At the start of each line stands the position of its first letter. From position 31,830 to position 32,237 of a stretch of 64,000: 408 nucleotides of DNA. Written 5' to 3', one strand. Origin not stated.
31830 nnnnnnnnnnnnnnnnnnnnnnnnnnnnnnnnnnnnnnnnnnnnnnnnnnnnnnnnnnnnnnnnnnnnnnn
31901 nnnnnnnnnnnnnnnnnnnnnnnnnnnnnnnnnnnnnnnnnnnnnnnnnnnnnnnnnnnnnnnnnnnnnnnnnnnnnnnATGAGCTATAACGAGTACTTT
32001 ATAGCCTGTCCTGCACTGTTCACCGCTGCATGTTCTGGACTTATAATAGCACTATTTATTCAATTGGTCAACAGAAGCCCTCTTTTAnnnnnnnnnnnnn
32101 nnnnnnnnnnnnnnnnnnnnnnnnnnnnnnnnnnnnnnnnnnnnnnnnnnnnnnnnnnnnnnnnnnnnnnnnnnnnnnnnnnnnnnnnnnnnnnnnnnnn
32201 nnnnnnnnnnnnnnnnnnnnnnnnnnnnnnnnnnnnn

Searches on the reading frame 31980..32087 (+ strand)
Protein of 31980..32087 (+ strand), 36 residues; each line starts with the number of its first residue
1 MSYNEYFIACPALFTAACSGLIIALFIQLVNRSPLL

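Call 9: find_encoding_contigs(protein=P0001, flank=3000, max_places=6)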
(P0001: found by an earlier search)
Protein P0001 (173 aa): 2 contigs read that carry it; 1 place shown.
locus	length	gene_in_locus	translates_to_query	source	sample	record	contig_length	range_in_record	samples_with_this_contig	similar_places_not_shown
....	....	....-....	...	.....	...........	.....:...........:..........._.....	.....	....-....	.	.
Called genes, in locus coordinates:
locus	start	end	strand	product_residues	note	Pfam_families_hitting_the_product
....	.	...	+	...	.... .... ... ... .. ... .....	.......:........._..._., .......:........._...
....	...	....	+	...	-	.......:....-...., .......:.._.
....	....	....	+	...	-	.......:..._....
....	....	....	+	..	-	-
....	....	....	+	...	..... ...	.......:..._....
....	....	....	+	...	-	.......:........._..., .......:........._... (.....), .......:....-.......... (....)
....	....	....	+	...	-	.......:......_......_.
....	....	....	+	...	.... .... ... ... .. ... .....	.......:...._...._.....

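Call 25: search_protein_representatives(protein=window:31980-32087:+)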
Query: 36 residues. Proteins with E-value up to 0.001 (for the whole library): 0; up to 1e-10: 0; up to 1e-30: 0. The best 0 are listed.

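Call 34: find_homologous_proteins(query=P0001, max_evalue=1e-40)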
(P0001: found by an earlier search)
Query P0001 (173 aa): 1344 proteins with E <= 1e-40 among 1930 candidates; the best 120 are listed.
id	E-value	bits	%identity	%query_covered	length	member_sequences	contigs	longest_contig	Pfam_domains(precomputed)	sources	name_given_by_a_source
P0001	7.6e-104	362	100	100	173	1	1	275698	PF04079.23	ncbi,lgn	-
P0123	5.8e-93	327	89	100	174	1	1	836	PF04079.23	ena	-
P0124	6.3e-92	324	89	99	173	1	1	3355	PF04079.23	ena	-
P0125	9.9e-91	320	88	98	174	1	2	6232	PF04079.23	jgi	jgi:segregation and condensation protein B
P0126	2.3e-76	273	74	99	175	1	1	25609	PF04079.23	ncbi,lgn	-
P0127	1.8e-75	270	74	99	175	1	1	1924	PF04079.23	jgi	jgi:segregation and condensation protein B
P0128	3.0e-75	270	74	99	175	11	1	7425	PF04079.23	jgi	-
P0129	8.3e-75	268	73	99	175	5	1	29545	PF04079.23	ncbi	-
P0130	2.1e-74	267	74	98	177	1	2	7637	PF04079.23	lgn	-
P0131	1.4e-73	264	73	98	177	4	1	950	PF04079.23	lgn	-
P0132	1.9e-73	264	73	99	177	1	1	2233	PF04079.23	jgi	jgi:segregation and condensation protein B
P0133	2.3e-73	263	73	99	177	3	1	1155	PF04079.23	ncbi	-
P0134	2.6e-73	263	73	99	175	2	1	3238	PF04079.23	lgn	-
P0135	5.1e-73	262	71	99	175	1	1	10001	PF04079.23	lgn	-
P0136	5.5e-73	262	71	98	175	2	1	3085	PF04079.23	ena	-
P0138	7.4e-73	262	72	99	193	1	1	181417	PF04079.23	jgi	-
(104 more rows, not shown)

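Call 35: find_encoding_contigs(protein=P0124, flank=4000, max_places=3)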
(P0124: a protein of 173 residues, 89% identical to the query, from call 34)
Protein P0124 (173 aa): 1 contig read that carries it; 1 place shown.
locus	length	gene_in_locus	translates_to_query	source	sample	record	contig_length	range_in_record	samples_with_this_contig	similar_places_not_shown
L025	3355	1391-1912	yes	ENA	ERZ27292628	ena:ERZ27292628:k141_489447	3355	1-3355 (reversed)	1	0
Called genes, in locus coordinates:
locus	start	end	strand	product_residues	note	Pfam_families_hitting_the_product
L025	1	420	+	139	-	?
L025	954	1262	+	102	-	-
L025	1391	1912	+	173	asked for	PF04079:SMC_ScpB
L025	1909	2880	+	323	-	PF00768:Peptidase_S11, PF13354:Beta-lactamase2 (weak)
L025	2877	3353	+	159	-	?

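Call 36: find_encoding_contigs(protein=P0123, flank=4000, max_places=3)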
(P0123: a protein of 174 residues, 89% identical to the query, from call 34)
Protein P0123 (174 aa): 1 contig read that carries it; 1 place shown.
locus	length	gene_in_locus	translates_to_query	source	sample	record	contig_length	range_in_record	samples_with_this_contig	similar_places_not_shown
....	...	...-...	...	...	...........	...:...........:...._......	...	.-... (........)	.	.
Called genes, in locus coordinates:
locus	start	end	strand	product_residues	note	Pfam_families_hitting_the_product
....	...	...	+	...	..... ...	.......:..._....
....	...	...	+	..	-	?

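Call 54: search_protein_families(library=ncbifam, proteins=[window:31980-32087:+], max_evalue=10)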
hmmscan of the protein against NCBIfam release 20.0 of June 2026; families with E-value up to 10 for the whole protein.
seq(36 aa): 0 families

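Call 55: search_protein_families(library=pfam, proteins=[window:31980-32087:+], max_evalue=10)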
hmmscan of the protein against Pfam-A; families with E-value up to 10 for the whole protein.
seq(36 aa): 0 families

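Call 61: find_encoding_contigs(protein=P0126, flank=2500, max_places=2)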
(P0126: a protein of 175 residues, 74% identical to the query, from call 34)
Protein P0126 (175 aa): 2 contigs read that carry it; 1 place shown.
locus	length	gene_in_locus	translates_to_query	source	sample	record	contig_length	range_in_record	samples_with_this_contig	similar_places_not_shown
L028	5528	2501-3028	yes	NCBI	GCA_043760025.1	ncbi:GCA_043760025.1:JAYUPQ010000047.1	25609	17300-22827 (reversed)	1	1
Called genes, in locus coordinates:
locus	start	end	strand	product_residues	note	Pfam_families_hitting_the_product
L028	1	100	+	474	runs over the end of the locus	PF02789:Peptidase_M17_N, PF00883:Peptidase_M17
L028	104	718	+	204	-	-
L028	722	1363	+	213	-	PF13023:HD_3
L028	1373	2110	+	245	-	PF02616:SMC_ScpA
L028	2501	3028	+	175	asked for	PF04079:SMC_ScpB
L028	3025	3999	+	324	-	PF13354:Beta-lactamase2 (weak), PF00768:Peptidase_S11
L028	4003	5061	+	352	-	PF00953:Glycos_transf_4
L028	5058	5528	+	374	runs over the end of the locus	PF01098:FTSW_RODA_SPOVE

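Call 62: find_encoding_contigs(protein=P0129, flank=2500, max_places=2)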
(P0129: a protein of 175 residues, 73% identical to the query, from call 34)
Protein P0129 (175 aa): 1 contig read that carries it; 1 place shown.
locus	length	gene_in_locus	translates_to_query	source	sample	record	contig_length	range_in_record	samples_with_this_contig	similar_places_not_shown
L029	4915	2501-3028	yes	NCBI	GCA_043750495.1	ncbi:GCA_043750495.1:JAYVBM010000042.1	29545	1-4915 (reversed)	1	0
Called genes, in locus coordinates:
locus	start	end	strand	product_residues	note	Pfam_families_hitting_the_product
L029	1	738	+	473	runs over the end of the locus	PF02789:Peptidase_M17_N, PF00883:Peptidase_M17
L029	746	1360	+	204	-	-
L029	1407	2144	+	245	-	PF02616:SMC_ScpA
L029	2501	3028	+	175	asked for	PF04079:SMC_ScpB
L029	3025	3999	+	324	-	PF00768:Peptidase_S11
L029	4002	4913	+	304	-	?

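Call 63: find_encoding_contigs(protein=P0138, flank=2500, max_places=2)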
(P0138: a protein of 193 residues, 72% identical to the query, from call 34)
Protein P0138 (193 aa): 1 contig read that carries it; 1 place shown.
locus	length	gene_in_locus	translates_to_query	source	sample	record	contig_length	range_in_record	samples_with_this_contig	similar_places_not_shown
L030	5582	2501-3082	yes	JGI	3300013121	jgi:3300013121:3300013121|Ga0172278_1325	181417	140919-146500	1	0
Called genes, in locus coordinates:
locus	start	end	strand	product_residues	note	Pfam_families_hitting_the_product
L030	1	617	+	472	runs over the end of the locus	PF02789:Peptidase_M17_N (weak), PF00883:Peptidase_M17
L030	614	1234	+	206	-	PF12917:YfbR-like, PF13023:HD_3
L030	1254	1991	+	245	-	PF02616:SMC_ScpA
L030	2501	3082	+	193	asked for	PF04079:SMC_ScpB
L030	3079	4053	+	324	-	PF00768:Peptidase_S11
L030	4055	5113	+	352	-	PF00953:Glycos_transf_4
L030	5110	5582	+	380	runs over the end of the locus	PF01098:FTSW_RODA_SPOVE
